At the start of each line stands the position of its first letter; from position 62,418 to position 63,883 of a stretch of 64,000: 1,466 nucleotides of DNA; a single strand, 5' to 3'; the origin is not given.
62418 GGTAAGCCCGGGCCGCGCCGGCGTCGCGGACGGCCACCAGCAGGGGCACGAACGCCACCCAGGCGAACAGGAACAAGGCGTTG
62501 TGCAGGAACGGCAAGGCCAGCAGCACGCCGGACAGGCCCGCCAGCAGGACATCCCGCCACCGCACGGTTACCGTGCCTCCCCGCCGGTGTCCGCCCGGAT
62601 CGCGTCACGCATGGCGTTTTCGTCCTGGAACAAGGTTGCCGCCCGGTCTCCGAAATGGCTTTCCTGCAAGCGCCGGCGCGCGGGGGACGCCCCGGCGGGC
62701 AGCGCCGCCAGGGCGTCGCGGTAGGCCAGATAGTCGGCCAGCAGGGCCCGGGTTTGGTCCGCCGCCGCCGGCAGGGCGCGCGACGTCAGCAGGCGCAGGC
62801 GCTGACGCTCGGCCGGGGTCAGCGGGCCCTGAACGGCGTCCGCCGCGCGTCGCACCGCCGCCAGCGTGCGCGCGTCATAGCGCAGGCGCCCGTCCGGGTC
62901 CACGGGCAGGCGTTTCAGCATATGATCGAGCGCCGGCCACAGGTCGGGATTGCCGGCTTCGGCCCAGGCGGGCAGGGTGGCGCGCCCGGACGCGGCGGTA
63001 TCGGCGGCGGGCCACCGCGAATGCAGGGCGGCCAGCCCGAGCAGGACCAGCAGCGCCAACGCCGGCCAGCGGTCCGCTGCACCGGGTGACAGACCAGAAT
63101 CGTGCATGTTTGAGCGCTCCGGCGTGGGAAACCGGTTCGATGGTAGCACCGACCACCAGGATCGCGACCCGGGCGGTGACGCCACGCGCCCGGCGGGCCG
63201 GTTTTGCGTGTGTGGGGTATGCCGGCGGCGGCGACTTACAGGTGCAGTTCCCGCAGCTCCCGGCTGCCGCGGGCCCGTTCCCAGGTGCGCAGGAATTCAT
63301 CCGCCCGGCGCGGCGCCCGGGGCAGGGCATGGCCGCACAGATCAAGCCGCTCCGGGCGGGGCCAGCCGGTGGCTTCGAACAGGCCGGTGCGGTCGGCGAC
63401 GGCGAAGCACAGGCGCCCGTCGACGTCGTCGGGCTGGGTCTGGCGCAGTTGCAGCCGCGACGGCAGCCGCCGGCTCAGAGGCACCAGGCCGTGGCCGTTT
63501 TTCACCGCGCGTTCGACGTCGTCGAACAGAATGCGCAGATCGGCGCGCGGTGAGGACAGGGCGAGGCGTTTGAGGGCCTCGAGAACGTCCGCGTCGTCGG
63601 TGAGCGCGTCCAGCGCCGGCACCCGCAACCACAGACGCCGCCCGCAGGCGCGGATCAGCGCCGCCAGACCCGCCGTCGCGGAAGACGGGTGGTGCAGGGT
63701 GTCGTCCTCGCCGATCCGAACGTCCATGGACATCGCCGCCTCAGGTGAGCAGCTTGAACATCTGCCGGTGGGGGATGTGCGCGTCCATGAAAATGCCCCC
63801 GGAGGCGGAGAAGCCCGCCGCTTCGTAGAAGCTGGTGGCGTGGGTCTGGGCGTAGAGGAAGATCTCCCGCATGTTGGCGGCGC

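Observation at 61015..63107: Lnt-family N-acyltransferase translationally coupled to a short Lif-like periplasmic protein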

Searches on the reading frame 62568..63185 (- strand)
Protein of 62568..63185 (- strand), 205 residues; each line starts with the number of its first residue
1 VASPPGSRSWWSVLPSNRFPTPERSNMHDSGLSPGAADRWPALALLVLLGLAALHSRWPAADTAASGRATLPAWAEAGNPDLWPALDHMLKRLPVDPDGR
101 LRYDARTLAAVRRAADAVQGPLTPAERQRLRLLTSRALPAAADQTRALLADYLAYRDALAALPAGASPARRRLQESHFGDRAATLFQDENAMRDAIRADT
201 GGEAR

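Call 3: search_protein_families(library=pfam, proteins=[window:62568-63185:-], max_evalue=1)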
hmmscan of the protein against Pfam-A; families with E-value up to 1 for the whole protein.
window:62568-63185:- (205 aa): 1 family
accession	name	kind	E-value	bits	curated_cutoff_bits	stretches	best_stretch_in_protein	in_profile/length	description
PF03241.18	HpaB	-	0.19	11.3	25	1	60-102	106-149/202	4-hydroxyphenylacetate 3-hydroxylase C terminal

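Call 4: search_protein_families(library=ncbifam, proteins=[window:62568-63185:-], max_evalue=1)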
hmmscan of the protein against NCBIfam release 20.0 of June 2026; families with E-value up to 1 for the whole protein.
window:62568-63185:- (205 aa): 0 families

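Call 6: search_protein_families(library=phrogs, proteins=[window:62568-63185:-], max_evalue=10)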
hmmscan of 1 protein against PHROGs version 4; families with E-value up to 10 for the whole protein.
window:62568-63185:- (205 aa): 1 family
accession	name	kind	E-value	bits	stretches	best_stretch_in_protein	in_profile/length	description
phrog_19716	-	unknown function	0.3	12.3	1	114-133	24-43/50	-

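Call 7: search_solved_structures(query=window:62568-63107:-, max_evalue=10, show_alignments=2)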
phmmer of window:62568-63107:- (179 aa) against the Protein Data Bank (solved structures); distinct sequences matched with E-value up to 10: 7.
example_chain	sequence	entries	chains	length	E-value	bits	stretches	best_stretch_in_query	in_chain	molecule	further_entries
1o0l_A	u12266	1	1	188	0.21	15.1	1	108-146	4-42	Apoptosis regulator Bcl-W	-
5jff_A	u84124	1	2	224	0.41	14.1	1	45-97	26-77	Probable adenosine monophosphate-protein transferase fic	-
5jfz_A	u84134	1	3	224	0.46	14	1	45-97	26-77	Probable adenosine monophosphate-protein transferase fic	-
2y6w_A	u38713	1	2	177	0.47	14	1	110-146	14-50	BCL-2-LIKE PROTEIN 2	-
4bm5_A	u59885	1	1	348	0.59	13.6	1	63-154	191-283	SIMILAR TO CHLOROPLAST INNER MEMBRANE PROTEIN TIC110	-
2b1u_A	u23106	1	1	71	0.69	13.4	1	28-79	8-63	Calmodulin-like protein 5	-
1go4_E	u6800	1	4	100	1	12.9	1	86-153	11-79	Mitotic spindle assembly checkpoint protein MAD1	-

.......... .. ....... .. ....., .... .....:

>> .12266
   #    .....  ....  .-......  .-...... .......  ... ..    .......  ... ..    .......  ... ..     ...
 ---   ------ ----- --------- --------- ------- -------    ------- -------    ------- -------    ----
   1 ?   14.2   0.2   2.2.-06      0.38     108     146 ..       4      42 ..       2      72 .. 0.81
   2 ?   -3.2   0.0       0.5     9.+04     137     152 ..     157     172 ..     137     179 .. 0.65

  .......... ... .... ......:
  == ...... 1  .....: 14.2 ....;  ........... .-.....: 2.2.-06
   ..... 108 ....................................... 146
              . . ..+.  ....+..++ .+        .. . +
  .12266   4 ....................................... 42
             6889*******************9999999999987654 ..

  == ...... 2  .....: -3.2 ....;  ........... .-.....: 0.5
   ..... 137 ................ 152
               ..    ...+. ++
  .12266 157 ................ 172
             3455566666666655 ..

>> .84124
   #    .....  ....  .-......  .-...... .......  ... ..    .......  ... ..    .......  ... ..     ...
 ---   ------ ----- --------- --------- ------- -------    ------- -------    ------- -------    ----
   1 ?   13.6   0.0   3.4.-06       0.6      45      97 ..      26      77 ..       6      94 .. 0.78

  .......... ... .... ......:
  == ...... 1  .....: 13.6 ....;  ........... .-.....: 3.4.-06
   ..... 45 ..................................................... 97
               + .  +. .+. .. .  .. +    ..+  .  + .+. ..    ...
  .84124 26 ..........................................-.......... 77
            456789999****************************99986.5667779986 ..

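Call 8: find_homologous_proteins(query=window:62568-63107:-, max_evalue=0.001)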
Query window:62568-63107:- (179 aa): 7 proteins with E <= 0.001 among 8000 candidates.
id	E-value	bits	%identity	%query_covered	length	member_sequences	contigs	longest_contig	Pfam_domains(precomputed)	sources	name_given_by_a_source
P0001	5.4e-106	370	100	100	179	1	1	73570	-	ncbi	-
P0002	2.7e-66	241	70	100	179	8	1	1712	-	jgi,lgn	-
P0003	4.4e-66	240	71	100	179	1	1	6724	-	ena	-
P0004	5.7e-63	230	69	100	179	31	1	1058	-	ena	-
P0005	1.5e-61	226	67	100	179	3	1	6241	-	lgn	-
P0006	1.9e-61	225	67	100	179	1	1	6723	-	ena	-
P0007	3.7e-61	224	67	99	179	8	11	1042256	-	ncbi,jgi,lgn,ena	jgi:hypothetical protein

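Call 9: find_encoding_contigs(protein=P0007, flank=10000, max_places=4)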
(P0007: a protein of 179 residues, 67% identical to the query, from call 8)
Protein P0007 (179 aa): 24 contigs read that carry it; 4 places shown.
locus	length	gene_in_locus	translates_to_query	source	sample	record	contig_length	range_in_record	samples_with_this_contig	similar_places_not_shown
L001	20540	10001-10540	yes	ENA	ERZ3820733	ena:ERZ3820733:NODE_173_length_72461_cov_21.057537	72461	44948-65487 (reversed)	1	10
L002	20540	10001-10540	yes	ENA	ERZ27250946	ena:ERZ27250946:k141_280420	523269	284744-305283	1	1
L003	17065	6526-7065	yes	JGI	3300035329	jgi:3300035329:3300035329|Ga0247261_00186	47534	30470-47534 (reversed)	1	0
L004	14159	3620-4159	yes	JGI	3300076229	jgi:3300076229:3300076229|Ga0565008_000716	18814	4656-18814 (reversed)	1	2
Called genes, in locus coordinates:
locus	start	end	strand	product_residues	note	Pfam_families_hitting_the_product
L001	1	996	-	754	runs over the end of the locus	PF02861:Clp_N, PF13191:AAA_16 (weak), PF00004:AAA, PF17871:AAA_lid_9, PF00004:AAA, PF07724:AAA_2, PF07728:AAA_5, PF10431:ClpB_D2-small, +10 more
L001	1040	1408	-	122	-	PF02617:ClpS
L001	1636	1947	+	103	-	PF00313:CSD, PF08206:OB_RNB (weak)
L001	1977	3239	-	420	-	PF00180:Iso_dh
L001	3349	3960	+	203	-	PF00849:PseudoU_synth_2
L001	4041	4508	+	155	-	PF00293:NUDIX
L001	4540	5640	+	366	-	PF02540:NAD_synthase (faint), PF03054:tRNA_Me_trans, PF20259:tRNA_Me_trans_M, PF20258:tRNA_Me_trans_C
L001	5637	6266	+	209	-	PF04356:DUF489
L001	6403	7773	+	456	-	PF00206:Lyase_1, PF08328:ASL_C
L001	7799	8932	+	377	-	PF08007:JmjC_2, PF20514:WHD_ROXA (weak)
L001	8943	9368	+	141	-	PF00583:Acetyltransf_1, PF13673:Acetyltransf_10, PF13508:Acetyltransf_7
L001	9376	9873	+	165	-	PF25559:DUF7931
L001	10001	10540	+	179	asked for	-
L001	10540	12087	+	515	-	PF20154:LNT_N, PF00795:CN_hydrolase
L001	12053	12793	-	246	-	PF03280:Lipase_chap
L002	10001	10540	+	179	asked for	-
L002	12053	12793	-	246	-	PF03280:Lipase_chap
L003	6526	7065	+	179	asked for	-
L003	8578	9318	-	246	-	PF03280:Lipase_chap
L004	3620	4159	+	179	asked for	-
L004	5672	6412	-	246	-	PF03280:Lipase_chap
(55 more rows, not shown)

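Call 10: find_encoding_contigs(protein=P0001, flank=10000, max_places=2)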
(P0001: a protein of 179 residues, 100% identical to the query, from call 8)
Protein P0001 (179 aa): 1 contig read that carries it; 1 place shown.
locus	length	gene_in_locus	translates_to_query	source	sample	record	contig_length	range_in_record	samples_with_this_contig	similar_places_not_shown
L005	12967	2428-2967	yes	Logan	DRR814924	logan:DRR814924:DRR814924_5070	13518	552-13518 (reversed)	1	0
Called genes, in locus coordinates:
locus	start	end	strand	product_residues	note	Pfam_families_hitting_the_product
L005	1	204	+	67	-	?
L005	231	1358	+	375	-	PF08007:JmjC_2, PF20514:WHD_ROXA (weak)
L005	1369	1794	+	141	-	PF00583:Acetyltransf_1, PF13673:Acetyltransf_10, PF13444:Acetyltransf_5 (faint), PF13508:Acetyltransf_7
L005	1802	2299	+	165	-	PF25559:DUF7931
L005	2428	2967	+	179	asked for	-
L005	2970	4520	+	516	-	PF20154:LNT_N, PF00795:CN_hydrolase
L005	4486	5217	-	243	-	PF03280:Lipase_chap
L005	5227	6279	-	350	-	PF12625:Arabinose_bd, PF12833:HTH_18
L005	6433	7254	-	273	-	PF12740:PETase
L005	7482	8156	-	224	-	PF24675:NpmA (weak), PF02390:Methyltransf_4, PF13847:Methyltransf_31 (weak), PF13649:Methyltransf_25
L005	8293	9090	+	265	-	-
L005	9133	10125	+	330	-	PF00248:Aldo_ket_red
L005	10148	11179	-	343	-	PF00248:Aldo_ket_red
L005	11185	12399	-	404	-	PF06779:MFS_4, PF07690:MFS_1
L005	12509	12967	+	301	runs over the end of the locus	PF00126:HTH_1, PF03466:LysR_substrate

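Call 34: find_homologous_proteins(query=A2, max_evalue=0.001)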
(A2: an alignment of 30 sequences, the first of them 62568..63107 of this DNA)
Query A2 (30 sequences) (179 aa, profile of the alignment): 12 proteins with E <= 0.001 among 8000 candidates.
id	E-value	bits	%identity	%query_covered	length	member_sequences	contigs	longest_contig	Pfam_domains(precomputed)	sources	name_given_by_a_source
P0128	3.4e-65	238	-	-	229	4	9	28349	PF03280.20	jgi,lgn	jgi:hypothetical protein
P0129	2.3e-57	212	-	-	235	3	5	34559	PF03280.20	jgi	-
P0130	1.1e-53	200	-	-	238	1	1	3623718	PF03280.20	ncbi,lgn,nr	ncbi:hypothetical protein F6455_13425 [Proteobacteria bacterium 005FR1]|nr:hypothetical protein [Pro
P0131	8.1e-42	161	31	28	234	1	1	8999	PF03280.20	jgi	jgi:hypothetical protein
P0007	7.3e-35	139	67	99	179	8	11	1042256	-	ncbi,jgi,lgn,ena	jgi:hypothetical protein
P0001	3.9e-32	130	100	100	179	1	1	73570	-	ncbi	-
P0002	5.2e-30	123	70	100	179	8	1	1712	-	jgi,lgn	-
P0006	1.3e-29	121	67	100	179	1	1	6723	-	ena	-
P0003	3.4e-29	120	71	100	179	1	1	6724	-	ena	-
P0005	3.4e-28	117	67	100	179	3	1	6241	-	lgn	-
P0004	8.2e-28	116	69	100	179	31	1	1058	-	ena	-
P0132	4.5e-11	61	80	6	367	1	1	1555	PF03280.20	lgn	-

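Call 40: predict_structure(alignment_id=A3)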
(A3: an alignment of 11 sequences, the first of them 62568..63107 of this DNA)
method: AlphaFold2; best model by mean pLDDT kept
length: 179 residues; sequences in the alignment: 11
mean_pLDDT: 78.8   pTM: 0.62
mean pLDDT of the five models: 78.8, 75.5, 61.1, 60.5, 48.4
residues with pLDDT >= 90: 73; 70-90: 59; 50-70: 27; < 50: 20
segments of 3 or more residues with pLDDT < 50: 1-5, 31-44
pLDDT, mean of each block of 10 residues (from residue 1): 49 66 69 45 51 79 93 92 91 84 92 93 93 87 90 91 86 69
secondary structure, 60 per line:
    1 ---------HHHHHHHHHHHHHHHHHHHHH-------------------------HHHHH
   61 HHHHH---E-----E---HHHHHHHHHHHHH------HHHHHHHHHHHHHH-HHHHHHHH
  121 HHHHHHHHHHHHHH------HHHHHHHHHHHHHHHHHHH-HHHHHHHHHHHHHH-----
elements in order: H10-30 H56-65 H79-91 H98-111 H113-134 H141-159 H161-174

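Call 44: fold_search(model_id=the predicted structure, library=pdb)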
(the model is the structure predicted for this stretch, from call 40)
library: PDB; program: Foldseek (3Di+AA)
matches with E <= 10: 254; with E <= 0.001: 0
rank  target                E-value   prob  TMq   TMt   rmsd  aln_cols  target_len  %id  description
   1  2es4_E                1.8e-02  1.00  0.44  0.30   4.0       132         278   27  Crystal structure of the Burkholderia glumae lipase-specific foldase in complex with its cognate lipase (released 2006-03-07)
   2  2es4_D                9.2e-02  0.99  0.39  0.27   4.8       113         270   33  Crystal structure of the Burkholderia glumae lipase-specific foldase in complex with its cognate lipase (released 2006-03-07)
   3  4l1j_B                8.4e-01  0.09  0.19  0.17  13.7       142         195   16  Three dimensional structure of mutant D143A of human HD domain-containing protein 2, Northeast Structural Genomics Con (released 2013-06-19)
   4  9g8u_B                9.4e-01  0.92  0.48  0.32   3.6       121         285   16  Structure of the LipA:LipB complex from Acinetobacter baumannii (released 2025-02-19)
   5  4l7e_B                1.0e+00  0.08  0.18  0.18  13.8       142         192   16  Three dimensional structure of mutant D78A of human HD domain-containing protein 2, Genomics Consortium (NESG) Target  (released 2013-07-24)
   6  4nac_B                1.2e+00  0.09  0.18  0.23  10.6       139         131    8  Crystal Structure of the N-terminal Domain of p15RS (released 2013-12-11)
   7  5l0w_B                1.3e+00  0.12  0.23  0.21  14.5       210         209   14  Structure of post-translational translocation Sec71/Sec72 complex (released 2017-03-22)
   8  5csd_D                1.3e+00  0.05  0.13  0.14  14.3       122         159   15  Ligand binding domain 2 of Penicillium marneffei MP1 protein in complex with arachidonic acids (released 2016-07-27)
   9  6zpp                  1.4e+00  0.10  0.21  0.23  12.4       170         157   15  g7941: a virulence factor from Drechmaria coniospora (released 2022-01-19)
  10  3nf1                  1.4e+00  0.10  0.21  0.15  12.5       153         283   17  Crystal structure of the TPR domain of kinesin light chain 1 (released 2011-05-25)
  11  8sym_A                1.5e+00  0.10  0.19  0.11  14.9       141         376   12  Human VPS29/VPS35L Complex (Locally refined map) (released 2023-11-01)
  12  6l3q_B                1.5e+00  0.08  0.19  0.23  11.6       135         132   18  Crystal structure of Chaetomium thermophilum Utp15 C terminal domain (released 2020-04-15)
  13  8bvq_D                1.5e+00  0.08  0.18  0.16  13.4       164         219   14  E. coli BAM complex (BamABCDE) bound to darobactin B (released 2023-05-24)
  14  3edt_B                1.8e+00  0.08  0.16  0.12  10.2        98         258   20  Crystal structure of the mutated S328N hKLC2 TPR domain (released 2009-02-10)
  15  5ecf_C                1.8e+00  0.07  0.18  0.20  11.5       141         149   13  Ligand binding domain 1 of Penicillium marneffei MP1 protein complexed with arachidonic acids (released 2016-10-19)
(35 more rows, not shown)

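Call 60: search_protein_representatives(protein=window:62568-63107:-)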
Query: 179 residues. Proteins with E-value up to 0.001 (for the whole library): 13; up to 1e-10: 9; up to 1e-30: 2. The best 13 are listed.
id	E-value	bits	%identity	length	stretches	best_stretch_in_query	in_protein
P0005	4.8e-62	225.6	69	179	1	1-177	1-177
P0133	4.5e-31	124.7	49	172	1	16-172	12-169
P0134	2.7e-23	99.4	41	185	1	22-173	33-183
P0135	2.6e-20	89.7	41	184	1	14-171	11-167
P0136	5.2e-19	85.5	43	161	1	25-172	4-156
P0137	2.2e-15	73.7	51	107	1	76-171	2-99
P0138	1.3e-14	71.2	35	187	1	19-170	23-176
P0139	1.4e-12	64.5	39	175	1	13-172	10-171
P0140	4.4e-12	62.9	32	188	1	23-175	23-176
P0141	6.0e-09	52.7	32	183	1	31-173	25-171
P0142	2.9e-07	47.2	38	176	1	15-168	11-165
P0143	1.5e-06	44.9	39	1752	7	57-89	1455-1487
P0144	9.9e-05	39.0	38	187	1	63-170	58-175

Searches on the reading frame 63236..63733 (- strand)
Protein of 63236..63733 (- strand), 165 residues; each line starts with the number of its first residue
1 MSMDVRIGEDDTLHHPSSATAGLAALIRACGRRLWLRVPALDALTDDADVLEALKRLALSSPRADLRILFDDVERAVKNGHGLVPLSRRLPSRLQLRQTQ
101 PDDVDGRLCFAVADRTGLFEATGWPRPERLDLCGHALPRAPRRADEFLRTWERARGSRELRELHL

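Call 3: search_protein_families(library=pfam, proteins=[window:63236-63733:-], max_evalue=1)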
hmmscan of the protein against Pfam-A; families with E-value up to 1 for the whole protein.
window:63236-63733:- (165 aa): 1 family
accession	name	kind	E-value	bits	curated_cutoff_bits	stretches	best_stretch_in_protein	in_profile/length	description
PF25559.1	DUF7931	-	9.1e-29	100.5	27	1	16-163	2-149/149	Domain of unknown function (DUF7931)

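Call 4: search_protein_families(library=ncbifam, proteins=[window:63236-63733:-], max_evalue=1)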
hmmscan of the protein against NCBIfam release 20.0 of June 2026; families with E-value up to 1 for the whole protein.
window:63236-63733:- (165 aa): 0 families
